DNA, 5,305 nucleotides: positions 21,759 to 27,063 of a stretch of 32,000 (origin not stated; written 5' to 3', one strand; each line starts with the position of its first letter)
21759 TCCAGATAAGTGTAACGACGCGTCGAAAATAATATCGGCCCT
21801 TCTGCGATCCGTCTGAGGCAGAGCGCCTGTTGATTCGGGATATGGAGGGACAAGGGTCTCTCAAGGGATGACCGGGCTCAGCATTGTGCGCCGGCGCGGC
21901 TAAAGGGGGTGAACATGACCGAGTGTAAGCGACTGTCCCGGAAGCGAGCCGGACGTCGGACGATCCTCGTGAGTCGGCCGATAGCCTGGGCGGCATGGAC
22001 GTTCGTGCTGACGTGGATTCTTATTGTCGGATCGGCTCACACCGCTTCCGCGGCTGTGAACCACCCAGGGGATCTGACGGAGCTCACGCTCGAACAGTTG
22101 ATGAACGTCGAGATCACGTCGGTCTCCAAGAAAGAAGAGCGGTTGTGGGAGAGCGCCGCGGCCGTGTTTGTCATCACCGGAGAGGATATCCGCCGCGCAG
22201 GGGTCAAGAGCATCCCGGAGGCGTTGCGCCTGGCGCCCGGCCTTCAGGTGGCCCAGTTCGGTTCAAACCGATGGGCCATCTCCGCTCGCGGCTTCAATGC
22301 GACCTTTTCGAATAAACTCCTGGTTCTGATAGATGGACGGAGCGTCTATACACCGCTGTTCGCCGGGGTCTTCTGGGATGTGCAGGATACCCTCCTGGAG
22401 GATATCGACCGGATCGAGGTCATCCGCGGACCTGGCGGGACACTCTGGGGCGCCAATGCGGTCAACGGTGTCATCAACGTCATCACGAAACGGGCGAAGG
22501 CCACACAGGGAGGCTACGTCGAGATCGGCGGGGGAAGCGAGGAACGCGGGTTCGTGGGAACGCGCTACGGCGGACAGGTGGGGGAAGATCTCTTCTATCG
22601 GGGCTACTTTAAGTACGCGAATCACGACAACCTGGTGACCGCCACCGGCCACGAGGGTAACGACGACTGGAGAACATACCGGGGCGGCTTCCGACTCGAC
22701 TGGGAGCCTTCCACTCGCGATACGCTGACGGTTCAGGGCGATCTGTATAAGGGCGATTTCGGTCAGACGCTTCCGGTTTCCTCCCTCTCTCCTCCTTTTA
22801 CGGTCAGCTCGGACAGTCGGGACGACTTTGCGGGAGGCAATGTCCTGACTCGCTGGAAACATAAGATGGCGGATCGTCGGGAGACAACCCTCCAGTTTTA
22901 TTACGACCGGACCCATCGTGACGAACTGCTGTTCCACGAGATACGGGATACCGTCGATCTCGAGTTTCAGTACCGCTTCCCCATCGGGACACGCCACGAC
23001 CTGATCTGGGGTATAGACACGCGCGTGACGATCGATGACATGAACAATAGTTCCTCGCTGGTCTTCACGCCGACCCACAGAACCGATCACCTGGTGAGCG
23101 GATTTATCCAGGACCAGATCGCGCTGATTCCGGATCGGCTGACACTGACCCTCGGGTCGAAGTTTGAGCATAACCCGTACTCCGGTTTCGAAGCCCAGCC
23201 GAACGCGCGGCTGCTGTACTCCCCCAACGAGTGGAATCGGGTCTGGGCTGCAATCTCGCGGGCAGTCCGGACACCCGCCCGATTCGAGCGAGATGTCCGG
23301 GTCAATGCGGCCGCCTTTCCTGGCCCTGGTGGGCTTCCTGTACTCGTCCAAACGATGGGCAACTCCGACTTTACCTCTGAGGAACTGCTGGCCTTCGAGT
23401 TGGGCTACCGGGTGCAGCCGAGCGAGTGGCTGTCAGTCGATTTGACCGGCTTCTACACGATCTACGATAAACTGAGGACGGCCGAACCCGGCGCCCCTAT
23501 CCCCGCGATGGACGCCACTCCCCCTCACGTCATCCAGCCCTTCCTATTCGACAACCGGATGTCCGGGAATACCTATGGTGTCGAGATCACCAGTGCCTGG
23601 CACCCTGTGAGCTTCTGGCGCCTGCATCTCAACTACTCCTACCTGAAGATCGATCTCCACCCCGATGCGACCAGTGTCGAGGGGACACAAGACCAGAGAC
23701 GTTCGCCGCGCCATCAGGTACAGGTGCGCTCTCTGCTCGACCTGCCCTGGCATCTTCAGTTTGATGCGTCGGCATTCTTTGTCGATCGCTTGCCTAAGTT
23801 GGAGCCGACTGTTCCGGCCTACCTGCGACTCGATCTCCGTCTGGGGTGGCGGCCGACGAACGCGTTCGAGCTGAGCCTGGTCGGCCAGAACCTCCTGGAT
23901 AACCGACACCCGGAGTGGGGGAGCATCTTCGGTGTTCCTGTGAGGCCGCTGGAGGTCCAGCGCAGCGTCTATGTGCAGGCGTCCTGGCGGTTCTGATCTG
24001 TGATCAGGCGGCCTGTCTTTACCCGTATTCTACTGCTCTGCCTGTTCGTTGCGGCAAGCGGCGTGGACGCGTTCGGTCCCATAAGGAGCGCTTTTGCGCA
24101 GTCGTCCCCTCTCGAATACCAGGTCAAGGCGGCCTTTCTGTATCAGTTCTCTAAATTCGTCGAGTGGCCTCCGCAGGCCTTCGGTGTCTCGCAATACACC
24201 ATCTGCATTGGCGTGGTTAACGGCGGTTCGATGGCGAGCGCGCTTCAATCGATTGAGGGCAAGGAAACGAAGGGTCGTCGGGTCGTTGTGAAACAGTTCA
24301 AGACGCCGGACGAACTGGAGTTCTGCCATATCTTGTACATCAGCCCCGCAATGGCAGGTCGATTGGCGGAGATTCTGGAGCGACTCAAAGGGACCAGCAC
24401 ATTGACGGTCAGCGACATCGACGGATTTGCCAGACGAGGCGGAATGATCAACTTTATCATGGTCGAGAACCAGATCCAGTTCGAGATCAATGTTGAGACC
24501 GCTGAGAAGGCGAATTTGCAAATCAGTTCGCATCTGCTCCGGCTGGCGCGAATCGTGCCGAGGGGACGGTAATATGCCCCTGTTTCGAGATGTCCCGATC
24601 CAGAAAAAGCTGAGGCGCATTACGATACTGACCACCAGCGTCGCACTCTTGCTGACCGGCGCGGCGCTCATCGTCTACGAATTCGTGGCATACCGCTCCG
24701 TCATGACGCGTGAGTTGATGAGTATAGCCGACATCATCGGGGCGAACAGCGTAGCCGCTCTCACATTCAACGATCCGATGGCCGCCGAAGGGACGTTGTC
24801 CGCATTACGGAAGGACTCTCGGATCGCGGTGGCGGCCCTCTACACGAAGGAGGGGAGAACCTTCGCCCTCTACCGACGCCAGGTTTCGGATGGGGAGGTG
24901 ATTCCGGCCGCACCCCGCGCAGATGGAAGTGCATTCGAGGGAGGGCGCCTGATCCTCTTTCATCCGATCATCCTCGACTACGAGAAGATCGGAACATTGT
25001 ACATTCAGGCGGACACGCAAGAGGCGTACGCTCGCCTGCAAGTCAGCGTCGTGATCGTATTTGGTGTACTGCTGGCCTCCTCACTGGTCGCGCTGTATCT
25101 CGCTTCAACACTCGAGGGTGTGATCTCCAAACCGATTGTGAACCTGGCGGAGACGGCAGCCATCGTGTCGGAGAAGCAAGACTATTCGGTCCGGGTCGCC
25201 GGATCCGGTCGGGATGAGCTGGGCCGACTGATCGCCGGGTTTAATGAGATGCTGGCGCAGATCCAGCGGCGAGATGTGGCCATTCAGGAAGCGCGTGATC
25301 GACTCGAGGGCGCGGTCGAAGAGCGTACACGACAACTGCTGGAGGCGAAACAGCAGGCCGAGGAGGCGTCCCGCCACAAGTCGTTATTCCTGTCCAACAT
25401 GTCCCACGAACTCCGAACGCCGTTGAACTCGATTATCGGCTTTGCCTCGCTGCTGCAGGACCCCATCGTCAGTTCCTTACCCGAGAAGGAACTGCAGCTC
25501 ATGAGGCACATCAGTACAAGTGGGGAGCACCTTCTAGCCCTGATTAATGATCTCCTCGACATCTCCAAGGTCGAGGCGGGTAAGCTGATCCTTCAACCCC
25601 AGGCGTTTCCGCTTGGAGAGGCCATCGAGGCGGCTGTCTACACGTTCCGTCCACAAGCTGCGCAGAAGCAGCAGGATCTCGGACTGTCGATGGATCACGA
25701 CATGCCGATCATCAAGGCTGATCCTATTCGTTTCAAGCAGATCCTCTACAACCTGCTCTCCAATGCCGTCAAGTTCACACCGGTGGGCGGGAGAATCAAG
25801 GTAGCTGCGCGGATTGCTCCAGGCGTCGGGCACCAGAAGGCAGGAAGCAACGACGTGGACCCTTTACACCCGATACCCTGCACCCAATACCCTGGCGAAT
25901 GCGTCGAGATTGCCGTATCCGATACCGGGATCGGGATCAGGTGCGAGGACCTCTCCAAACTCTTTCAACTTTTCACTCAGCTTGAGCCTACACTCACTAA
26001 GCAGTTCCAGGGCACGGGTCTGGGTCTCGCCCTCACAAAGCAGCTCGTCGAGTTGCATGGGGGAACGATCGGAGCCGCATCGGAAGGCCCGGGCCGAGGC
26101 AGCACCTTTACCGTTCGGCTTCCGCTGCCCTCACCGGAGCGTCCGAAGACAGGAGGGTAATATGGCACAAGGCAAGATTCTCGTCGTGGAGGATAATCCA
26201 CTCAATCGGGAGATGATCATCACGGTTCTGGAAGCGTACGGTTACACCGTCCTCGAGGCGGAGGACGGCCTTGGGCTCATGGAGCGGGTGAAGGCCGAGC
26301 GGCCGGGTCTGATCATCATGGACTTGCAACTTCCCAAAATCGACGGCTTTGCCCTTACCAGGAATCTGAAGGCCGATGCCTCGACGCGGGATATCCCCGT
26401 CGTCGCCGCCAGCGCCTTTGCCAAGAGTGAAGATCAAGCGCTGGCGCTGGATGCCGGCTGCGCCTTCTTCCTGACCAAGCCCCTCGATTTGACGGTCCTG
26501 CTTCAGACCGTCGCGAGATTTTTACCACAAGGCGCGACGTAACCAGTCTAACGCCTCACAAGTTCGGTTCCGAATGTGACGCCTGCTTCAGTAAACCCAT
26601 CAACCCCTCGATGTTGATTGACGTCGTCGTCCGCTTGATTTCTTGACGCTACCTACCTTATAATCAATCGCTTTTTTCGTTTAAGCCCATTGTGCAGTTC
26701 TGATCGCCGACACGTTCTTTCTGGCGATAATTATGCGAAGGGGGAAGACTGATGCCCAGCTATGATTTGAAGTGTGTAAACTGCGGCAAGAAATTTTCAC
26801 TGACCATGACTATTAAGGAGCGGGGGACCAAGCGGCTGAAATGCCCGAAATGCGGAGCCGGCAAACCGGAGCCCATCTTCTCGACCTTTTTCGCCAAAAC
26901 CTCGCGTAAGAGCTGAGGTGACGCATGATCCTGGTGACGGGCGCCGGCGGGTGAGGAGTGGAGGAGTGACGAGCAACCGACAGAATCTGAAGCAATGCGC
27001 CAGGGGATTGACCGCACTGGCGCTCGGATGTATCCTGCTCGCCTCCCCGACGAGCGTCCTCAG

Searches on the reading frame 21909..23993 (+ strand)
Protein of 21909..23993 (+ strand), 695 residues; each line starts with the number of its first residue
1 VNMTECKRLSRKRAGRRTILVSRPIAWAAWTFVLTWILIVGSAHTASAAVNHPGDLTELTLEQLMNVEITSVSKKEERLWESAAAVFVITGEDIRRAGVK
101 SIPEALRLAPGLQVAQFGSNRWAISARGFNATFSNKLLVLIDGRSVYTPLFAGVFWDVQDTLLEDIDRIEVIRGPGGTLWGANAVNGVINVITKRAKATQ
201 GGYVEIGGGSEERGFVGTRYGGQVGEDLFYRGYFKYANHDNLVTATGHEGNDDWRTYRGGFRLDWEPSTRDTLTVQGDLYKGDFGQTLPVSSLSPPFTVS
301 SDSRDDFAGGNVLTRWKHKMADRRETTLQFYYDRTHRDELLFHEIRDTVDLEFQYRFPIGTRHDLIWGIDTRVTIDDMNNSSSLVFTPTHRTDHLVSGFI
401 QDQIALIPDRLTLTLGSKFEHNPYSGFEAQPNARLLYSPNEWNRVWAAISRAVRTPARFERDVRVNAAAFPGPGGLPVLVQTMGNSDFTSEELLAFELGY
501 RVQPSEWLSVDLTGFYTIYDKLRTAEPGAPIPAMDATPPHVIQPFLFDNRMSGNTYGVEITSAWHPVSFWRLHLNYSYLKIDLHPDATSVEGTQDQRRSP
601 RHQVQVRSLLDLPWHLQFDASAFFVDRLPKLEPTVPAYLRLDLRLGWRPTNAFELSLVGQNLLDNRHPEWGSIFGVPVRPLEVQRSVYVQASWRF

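Call 16: search_protein_families(library=pfam, proteins=[window:21909-23993:+])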
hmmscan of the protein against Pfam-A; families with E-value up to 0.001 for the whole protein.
window:21909-23993:+ (695 aa): 3 families
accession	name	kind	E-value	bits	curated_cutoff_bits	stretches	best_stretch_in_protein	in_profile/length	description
PF00593.30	TonB_dep_Rec_b-barrel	-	4.1e-30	106.4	27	1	216-662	20-436/436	TonB dependent receptor-like, beta-barrel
PF07715.20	Plug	-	6.8e-21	75.2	23.9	1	81-188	4-107/107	TonB-dependent Receptor Plug Domain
PF14905.12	OMP_b-brl_3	-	8.3e-05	22.2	27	1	482-667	207-378/408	Outer membrane protein beta-barrel family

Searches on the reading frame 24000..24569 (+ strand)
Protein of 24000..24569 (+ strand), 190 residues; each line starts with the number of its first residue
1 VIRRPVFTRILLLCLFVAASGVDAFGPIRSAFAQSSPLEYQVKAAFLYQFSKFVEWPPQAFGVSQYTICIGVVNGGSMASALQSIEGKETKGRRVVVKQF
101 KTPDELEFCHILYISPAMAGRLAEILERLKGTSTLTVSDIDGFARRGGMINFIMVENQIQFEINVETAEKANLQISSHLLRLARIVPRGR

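Call 16: search_protein_families(library=pfam, proteins=[window:24000-24569:+])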
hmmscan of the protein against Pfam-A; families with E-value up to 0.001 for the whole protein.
window:24000-24569:+ (190 aa): 1 family
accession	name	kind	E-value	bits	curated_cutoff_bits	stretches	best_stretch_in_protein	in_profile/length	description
PF13689.11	DUF4154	-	7.2e-45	153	24.9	1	40-184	1-143/143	YfiR/HmsC-like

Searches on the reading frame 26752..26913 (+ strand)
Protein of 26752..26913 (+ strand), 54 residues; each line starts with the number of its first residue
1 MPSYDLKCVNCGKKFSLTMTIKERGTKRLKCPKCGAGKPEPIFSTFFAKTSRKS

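Call 6: search_protein_families(library=pfam, proteins=[window:26752-26913:+])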
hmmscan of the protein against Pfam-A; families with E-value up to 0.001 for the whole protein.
window:26752-26913:+ (54 aa): 2 families
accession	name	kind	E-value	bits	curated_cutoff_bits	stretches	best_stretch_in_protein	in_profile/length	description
PF09723.15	Zn_ribbon_8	-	3.5e-09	37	34.4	1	1-38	1-36/41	Zinc ribbon domain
PF25206.1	DUF7836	-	0.00044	20.5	26.7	1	5-40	7-42/59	Domain of unknown function (DUF7836)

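Call 29: search_protein_families(library=ncbifam, proteins=[window:26752-26913:+], max_evalue=0.001)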
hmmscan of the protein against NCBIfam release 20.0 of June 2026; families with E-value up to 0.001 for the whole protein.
window:26752-26913:+ (54 aa): 5 families
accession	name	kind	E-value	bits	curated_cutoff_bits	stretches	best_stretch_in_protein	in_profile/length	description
TIGR02605.1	CxxC_CxxC_SSSS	subfamily_domain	6.9e-11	42.1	31.3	1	1-51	1-51/52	FmdB family zinc ribbon protein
NF053663.1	RPWMISH_prot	domain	5.8e-06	27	120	1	1-42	1-40/115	RPWMISH domain-containing protein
TIGR04104.1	cxxc_20_cxxc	subfamily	0.00028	21.2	45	1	7-36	2-33/93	TIGR04104 family putative zinc finger protein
NF047912.1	ECs_2282_CxxC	subfamily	0.00098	19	37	0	4-18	26-40/60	ECs_2282 family putative zinc-binding protein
NF001607.0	PRK00398.1-4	equivalog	0.00099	18.8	89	0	7-36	11-36/53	DNA-directed RNA polymerase subunit P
